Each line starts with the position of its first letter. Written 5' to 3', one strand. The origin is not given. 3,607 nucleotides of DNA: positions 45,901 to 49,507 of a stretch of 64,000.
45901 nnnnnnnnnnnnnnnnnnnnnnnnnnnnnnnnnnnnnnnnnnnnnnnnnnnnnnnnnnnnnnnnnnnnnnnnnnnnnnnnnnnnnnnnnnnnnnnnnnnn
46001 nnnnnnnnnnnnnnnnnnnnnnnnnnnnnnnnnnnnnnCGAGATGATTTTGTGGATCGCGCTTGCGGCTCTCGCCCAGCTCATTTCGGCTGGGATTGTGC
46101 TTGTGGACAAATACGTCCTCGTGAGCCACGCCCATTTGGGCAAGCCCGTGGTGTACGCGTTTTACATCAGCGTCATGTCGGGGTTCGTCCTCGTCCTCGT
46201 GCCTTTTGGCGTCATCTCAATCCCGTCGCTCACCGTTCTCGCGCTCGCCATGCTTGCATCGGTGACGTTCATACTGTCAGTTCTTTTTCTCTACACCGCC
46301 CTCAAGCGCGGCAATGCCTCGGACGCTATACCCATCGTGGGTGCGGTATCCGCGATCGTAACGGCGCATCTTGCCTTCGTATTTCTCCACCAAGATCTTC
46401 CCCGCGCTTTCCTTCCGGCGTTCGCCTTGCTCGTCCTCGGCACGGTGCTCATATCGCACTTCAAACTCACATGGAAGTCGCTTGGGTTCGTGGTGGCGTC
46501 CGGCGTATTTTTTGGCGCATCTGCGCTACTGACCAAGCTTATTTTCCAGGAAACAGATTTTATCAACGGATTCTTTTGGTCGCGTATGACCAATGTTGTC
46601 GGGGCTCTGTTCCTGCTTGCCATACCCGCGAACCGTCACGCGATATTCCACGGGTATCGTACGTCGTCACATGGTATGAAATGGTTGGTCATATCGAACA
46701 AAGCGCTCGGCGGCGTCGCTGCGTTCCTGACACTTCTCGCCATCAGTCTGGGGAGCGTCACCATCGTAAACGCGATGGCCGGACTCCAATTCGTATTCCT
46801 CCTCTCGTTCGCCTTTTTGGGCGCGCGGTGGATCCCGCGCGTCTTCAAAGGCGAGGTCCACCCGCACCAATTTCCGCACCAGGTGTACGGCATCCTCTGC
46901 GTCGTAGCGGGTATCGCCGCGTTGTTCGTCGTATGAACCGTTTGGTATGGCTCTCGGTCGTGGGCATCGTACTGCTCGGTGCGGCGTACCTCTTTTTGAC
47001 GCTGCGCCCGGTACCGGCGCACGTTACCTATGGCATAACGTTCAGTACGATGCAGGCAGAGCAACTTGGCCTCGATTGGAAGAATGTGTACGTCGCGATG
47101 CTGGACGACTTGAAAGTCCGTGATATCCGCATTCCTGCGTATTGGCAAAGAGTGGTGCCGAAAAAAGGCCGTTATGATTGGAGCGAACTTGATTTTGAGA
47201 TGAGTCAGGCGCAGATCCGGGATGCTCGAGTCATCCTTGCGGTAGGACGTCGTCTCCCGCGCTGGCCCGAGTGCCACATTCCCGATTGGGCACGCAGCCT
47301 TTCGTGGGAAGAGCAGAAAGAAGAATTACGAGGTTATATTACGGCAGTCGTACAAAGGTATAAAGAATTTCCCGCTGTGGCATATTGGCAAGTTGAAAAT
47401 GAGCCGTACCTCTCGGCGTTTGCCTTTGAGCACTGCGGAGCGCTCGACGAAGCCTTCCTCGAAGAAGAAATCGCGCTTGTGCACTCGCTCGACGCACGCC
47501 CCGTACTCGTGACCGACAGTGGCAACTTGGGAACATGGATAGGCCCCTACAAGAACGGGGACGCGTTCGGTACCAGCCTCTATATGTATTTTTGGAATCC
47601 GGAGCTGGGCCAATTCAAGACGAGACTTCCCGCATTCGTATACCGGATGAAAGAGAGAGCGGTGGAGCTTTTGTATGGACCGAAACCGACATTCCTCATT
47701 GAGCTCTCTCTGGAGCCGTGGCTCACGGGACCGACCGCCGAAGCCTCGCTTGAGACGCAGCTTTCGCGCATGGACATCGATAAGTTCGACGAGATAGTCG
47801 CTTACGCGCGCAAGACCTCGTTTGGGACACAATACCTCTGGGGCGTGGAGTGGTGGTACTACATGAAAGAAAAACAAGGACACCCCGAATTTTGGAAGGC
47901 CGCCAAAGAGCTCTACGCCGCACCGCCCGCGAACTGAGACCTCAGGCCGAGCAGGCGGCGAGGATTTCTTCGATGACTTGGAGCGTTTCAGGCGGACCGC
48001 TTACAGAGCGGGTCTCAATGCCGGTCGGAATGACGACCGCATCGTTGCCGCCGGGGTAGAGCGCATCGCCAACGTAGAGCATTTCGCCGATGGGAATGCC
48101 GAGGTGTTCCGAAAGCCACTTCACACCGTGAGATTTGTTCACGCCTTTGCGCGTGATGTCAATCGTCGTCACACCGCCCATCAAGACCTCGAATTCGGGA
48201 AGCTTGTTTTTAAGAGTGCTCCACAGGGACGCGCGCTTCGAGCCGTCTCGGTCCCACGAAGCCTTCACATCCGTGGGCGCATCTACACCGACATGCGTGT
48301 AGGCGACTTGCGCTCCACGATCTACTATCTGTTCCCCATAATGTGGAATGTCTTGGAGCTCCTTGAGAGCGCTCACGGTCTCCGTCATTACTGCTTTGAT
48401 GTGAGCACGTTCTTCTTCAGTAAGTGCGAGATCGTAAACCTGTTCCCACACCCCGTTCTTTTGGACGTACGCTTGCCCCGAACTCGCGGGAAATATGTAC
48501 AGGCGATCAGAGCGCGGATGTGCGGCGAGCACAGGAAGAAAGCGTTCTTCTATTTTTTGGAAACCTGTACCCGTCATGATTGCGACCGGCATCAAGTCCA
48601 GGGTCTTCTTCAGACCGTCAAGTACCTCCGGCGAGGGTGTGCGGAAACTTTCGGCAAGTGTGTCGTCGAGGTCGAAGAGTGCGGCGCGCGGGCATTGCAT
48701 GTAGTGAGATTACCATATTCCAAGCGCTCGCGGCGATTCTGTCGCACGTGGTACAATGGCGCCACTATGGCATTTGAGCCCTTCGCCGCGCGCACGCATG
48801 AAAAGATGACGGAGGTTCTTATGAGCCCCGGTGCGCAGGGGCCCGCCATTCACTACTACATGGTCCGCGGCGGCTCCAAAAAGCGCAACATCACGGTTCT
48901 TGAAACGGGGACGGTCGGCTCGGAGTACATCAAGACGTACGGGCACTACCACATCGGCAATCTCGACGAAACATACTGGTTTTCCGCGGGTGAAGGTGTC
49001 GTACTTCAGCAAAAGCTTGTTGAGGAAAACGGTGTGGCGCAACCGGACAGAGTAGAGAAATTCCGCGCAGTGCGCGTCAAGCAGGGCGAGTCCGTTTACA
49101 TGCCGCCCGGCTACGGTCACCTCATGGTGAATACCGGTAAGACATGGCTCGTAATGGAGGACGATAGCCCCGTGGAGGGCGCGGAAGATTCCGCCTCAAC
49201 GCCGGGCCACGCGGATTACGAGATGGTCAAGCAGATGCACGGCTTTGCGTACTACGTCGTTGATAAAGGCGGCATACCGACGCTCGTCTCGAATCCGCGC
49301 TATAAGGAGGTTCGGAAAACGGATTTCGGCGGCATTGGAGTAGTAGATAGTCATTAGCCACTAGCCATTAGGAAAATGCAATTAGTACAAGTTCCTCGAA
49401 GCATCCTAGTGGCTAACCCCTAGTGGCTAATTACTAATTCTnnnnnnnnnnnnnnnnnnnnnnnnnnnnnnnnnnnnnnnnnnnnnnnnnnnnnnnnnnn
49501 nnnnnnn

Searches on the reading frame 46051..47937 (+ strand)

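Call 62: search_protein_families(library=pfam, proteins=[window:46051-47937:+], max_evalue=0.001)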
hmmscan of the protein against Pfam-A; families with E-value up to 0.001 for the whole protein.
window:46051-47937:+ (628 aa): 2 families
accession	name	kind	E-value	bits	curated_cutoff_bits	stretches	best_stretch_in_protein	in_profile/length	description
PF02449.21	Glyco_hydro_42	-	7.2e-08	32.6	21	0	423-522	109-184/376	Beta-galactosidase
PF00331.26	Glyco_hydro_10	-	0.00033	20.4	22.1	1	365-452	47-129/311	Glycosyl hydrolase family 10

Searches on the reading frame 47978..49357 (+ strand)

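Call 62: search_protein_families(library=pfam, proteins=[window:47978-49357:+], max_evalue=0.001)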
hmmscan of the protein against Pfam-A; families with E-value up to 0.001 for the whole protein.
window:47978-49357:+ (459 aa): 1 family
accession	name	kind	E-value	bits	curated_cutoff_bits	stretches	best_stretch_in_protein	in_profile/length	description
PF06560.17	GPI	-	4.2e-20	72.2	20.7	1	303-433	52-171/182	Glucose-6-phosphate isomerase (GPI)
